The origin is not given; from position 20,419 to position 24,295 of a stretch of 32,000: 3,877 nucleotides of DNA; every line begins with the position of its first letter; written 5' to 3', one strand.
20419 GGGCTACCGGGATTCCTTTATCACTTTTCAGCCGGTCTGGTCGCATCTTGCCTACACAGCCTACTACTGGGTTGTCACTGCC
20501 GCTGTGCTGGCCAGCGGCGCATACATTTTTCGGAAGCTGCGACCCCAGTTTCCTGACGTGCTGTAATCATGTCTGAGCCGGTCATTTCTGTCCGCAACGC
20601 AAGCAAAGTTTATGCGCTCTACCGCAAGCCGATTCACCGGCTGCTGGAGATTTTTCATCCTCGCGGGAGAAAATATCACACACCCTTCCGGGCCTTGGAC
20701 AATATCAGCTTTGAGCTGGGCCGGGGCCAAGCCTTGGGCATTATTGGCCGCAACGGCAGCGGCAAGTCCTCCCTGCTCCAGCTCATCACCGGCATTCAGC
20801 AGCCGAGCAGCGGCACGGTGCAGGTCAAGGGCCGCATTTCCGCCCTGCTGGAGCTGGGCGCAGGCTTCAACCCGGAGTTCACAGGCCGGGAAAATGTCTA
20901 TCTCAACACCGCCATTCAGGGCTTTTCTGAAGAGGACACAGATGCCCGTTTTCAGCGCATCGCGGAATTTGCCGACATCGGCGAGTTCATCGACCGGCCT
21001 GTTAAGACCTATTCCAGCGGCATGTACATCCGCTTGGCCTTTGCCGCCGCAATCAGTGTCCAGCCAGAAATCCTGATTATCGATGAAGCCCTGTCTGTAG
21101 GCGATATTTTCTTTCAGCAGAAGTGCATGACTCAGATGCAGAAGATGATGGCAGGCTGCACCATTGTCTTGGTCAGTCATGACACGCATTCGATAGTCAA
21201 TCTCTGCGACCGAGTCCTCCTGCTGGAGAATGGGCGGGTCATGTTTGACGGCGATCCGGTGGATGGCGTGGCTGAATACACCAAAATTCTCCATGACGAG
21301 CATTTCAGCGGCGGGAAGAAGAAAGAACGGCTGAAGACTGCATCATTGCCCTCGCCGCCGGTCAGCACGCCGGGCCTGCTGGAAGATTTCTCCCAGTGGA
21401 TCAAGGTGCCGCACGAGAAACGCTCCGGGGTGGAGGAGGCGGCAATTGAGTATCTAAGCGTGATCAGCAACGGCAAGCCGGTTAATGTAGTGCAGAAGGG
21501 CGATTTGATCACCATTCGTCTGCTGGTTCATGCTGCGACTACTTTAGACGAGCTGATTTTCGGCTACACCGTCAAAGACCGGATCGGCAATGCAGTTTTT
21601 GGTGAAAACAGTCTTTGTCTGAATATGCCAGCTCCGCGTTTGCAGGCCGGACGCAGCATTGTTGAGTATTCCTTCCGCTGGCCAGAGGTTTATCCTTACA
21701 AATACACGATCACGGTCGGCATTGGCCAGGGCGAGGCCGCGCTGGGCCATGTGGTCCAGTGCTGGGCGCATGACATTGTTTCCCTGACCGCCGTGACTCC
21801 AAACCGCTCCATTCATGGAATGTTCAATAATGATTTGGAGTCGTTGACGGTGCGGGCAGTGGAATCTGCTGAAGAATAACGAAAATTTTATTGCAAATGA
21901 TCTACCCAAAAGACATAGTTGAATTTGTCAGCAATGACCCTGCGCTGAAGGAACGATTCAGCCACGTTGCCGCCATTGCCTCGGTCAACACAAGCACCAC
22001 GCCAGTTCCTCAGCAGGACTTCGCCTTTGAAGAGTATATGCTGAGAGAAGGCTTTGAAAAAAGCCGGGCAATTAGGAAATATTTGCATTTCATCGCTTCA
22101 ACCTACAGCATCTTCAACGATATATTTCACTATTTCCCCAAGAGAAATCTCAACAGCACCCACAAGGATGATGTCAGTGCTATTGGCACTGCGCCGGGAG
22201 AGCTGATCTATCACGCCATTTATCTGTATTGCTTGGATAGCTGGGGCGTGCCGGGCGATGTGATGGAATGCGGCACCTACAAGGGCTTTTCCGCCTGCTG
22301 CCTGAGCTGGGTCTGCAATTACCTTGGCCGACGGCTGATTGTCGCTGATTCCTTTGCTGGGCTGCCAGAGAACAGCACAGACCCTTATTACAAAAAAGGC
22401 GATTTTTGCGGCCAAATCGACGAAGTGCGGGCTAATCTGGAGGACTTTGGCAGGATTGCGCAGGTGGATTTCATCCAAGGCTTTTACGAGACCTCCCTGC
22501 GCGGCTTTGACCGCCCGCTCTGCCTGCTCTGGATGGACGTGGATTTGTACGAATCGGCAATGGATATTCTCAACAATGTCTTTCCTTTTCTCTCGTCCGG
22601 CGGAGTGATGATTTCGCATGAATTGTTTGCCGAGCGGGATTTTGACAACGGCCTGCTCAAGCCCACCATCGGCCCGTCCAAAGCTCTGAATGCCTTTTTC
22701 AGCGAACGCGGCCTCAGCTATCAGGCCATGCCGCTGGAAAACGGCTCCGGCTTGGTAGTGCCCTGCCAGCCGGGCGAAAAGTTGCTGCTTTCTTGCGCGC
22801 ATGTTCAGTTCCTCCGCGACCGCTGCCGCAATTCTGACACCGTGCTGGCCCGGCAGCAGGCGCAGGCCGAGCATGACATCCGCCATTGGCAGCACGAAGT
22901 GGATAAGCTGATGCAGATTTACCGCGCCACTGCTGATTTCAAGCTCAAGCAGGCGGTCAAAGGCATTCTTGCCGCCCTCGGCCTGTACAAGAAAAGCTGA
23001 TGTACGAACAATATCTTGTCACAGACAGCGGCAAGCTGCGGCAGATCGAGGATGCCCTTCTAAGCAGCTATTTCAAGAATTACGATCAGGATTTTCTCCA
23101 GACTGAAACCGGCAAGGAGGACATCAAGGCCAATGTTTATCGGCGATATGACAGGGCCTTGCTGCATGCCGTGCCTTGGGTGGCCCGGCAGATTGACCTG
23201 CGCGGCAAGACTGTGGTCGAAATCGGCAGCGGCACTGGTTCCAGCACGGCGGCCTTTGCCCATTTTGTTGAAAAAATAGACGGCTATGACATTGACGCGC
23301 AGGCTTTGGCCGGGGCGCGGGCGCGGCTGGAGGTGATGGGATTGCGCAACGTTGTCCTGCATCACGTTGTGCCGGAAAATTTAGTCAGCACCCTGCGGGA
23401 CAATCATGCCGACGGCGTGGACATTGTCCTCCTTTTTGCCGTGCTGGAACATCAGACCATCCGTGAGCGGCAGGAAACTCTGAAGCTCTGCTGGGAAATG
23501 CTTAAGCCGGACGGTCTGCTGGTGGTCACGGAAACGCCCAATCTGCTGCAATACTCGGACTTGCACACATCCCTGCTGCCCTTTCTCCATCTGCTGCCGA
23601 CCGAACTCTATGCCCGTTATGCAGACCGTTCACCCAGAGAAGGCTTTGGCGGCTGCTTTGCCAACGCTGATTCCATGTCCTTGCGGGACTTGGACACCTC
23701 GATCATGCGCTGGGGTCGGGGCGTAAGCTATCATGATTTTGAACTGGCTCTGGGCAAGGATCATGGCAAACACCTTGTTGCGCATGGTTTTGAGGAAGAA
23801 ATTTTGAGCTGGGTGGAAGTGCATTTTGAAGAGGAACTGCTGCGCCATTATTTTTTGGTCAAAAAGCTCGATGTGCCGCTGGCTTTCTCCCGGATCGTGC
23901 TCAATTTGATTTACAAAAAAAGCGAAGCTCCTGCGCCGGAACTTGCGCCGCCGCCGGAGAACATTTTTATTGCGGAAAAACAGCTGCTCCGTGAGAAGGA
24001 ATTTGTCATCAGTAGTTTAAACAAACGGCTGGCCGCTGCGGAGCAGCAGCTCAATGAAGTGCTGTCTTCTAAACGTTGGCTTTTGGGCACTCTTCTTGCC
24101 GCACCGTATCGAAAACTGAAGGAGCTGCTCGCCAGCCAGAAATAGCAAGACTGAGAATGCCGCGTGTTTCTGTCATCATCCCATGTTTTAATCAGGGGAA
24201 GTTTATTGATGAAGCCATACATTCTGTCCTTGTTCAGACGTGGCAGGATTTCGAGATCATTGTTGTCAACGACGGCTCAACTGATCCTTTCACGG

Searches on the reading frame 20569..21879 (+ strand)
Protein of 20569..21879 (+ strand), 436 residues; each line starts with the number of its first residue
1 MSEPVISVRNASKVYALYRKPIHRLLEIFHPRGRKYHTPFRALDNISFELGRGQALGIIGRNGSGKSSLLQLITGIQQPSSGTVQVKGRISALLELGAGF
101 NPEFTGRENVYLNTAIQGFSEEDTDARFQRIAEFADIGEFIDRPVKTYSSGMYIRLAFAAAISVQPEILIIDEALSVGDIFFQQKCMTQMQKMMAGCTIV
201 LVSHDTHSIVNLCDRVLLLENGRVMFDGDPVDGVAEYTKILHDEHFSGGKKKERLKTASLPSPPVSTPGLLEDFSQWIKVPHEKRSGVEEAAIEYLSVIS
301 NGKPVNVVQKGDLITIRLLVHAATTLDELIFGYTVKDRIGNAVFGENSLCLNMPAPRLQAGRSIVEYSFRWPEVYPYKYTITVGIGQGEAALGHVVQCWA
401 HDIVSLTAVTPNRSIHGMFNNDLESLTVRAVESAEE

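Call 67: search_protein_families(library=pfam, proteins=[window:20569-21879:+], max_evalue=0.00001)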
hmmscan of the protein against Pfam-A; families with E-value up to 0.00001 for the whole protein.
window:20569-21879:+ (436 aa): 2 families
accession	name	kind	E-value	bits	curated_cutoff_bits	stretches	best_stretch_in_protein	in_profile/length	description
PF00005.33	ABC_tran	-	2.3e-24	87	25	1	43-175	1-136/137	ABC transporter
PF14524.12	Wzt_C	-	9e-23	81.3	30.4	1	283-419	2-141/143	Wzt C-terminal domain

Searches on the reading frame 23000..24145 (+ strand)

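Call 67: search_protein_families(library=pfam, proteins=[window:23000-24145:+], max_evalue=0.00001)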
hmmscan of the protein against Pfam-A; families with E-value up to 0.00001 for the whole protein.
window:23000-24145:+ (381 aa): 5 families
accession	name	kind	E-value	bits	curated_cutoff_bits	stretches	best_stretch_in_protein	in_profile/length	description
PF08242.18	Methyltransf_12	-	6.4e-12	46.5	30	1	73-174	1-98/98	Methyltransferase domain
PF13649.12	Methyltransf_25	-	1.1e-10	42.5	27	1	72-172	1-97/97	Methyltransferase domain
PF13847.12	Methyltransf_31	-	1.1e-10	41.8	27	1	69-179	4-112/145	Methyltransferase domain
PF08241.18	Methyltransf_11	-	1.8e-10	41.8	21.2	1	73-176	1-95/95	Methyltransferase domain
PF13489.12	Methyltransf_23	-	4.8e-08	33.3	27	1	52-181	11-120/164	Methyltransferase domain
